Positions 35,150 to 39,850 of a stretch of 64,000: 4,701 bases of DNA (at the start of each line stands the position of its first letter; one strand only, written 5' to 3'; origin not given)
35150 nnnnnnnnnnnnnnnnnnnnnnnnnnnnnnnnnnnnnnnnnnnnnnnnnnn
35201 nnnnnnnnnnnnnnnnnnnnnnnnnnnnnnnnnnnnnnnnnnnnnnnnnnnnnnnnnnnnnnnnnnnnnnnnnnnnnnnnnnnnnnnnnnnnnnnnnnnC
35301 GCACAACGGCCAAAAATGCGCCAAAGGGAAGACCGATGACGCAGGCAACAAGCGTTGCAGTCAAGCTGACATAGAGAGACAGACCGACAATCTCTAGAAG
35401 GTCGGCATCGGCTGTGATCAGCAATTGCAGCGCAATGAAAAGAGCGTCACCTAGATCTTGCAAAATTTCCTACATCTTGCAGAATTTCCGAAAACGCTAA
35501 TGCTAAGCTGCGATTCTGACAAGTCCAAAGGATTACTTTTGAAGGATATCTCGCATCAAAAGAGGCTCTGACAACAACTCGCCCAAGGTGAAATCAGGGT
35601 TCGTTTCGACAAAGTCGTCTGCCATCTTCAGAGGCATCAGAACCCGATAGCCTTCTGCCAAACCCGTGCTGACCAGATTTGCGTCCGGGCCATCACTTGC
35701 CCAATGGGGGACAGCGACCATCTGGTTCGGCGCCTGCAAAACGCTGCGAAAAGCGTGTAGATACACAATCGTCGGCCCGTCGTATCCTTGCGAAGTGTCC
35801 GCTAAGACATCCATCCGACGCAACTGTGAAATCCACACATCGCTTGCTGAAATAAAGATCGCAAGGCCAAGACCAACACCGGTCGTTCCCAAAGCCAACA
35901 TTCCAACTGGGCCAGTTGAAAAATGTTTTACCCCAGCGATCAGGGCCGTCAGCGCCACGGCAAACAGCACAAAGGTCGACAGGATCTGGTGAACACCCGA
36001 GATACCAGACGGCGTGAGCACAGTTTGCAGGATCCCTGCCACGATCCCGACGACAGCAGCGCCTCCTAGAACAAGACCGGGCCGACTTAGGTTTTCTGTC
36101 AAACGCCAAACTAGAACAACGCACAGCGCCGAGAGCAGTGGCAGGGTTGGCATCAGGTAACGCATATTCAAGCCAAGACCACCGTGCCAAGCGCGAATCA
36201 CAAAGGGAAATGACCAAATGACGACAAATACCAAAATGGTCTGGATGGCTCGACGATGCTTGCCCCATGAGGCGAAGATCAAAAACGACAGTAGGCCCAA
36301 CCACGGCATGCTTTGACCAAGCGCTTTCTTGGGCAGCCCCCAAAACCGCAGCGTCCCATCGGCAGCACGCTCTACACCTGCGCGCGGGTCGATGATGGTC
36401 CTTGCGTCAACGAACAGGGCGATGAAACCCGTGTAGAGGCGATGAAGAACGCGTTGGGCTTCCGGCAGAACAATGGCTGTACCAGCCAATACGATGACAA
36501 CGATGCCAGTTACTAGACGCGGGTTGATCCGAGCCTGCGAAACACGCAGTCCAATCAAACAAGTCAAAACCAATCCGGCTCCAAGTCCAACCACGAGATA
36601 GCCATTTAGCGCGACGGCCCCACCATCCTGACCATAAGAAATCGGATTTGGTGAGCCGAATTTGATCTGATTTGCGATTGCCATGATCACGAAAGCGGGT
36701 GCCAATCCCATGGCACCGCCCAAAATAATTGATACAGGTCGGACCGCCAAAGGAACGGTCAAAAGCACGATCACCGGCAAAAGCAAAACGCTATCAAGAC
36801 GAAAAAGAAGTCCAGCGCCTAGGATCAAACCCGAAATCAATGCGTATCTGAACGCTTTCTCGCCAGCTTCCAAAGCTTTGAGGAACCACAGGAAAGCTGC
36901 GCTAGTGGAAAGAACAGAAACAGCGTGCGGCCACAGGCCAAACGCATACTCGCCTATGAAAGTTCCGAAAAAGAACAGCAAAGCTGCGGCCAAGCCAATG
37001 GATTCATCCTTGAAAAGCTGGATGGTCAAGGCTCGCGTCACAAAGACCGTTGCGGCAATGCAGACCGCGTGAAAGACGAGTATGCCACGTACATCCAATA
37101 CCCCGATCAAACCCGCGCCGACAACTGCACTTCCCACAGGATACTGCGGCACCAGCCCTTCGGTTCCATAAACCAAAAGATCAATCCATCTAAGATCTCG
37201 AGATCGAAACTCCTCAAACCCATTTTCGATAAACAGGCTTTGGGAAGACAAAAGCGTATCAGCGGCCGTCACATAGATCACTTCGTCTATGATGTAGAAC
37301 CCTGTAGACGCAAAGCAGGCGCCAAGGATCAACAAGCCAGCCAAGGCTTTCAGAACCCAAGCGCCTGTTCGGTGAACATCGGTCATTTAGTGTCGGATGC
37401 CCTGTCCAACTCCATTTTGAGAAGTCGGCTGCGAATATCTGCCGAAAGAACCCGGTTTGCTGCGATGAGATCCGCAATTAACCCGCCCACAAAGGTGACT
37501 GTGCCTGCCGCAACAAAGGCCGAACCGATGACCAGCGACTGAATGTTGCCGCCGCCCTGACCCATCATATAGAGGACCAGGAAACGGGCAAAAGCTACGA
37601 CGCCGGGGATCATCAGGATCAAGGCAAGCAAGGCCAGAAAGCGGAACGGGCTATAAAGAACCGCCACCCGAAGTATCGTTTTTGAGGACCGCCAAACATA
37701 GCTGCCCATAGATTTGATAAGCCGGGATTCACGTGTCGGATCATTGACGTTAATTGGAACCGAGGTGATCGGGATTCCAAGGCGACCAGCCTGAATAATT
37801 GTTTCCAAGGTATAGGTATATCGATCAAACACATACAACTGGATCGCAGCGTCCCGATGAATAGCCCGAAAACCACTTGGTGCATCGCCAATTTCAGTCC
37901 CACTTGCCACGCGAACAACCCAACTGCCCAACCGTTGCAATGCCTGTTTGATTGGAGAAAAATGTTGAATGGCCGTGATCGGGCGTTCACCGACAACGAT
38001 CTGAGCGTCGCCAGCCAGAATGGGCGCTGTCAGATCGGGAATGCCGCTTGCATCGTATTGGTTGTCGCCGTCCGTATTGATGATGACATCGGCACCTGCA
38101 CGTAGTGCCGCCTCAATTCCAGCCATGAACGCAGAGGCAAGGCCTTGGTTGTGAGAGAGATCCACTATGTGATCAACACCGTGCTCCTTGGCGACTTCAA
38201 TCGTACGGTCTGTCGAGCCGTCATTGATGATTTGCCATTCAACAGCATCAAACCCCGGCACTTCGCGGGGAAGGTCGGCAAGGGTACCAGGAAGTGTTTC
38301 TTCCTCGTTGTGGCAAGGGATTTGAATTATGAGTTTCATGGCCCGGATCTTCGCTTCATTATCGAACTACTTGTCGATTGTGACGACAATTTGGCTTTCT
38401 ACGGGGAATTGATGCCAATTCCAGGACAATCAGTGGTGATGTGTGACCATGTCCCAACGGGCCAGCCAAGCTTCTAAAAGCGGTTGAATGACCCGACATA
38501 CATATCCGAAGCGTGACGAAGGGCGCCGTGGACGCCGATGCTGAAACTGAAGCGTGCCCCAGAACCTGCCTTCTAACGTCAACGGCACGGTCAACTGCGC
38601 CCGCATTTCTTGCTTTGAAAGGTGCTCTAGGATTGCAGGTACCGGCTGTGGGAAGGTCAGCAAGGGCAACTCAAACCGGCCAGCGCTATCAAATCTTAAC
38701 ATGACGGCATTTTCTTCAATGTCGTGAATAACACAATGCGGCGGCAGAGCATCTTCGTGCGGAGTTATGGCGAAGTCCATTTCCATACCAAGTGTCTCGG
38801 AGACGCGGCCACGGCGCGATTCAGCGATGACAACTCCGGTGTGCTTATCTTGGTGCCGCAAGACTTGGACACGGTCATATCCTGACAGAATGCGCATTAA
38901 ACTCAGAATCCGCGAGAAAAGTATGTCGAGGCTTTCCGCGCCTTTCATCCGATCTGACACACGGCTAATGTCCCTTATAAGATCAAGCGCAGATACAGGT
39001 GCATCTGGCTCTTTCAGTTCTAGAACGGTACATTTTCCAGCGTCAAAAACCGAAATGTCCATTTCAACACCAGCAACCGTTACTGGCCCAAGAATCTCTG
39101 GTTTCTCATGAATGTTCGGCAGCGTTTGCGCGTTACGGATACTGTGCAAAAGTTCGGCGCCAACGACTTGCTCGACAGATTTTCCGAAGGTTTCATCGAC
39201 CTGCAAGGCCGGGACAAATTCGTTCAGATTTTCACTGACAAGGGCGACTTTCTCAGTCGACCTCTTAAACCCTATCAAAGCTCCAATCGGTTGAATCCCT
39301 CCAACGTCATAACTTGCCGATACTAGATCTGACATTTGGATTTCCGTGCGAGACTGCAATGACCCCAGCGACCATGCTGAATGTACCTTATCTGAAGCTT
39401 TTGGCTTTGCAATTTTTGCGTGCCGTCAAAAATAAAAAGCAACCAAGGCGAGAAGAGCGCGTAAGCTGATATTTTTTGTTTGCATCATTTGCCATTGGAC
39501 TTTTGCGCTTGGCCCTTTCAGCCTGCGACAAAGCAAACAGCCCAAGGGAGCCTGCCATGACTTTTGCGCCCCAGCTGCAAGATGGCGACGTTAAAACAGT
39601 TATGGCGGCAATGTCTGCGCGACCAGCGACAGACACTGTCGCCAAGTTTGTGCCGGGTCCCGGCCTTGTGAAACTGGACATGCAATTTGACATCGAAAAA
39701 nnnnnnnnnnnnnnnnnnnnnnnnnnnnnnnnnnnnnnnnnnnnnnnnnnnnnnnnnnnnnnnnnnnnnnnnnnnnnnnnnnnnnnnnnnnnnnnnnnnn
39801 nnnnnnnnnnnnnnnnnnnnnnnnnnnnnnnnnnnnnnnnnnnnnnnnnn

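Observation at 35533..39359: Candidate sensor-linked envelope glycosylation module: PAS-GAF protein, polyprenyl-P sugar synthase (GT2) and GT-C transferase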

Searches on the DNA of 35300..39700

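Call 72: search_rna_families(source=window, start=35300, end=39700, threshold=evalue, max_evalue=1)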
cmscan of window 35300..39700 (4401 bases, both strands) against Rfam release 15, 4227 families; matches with E-value up to 1: 0.
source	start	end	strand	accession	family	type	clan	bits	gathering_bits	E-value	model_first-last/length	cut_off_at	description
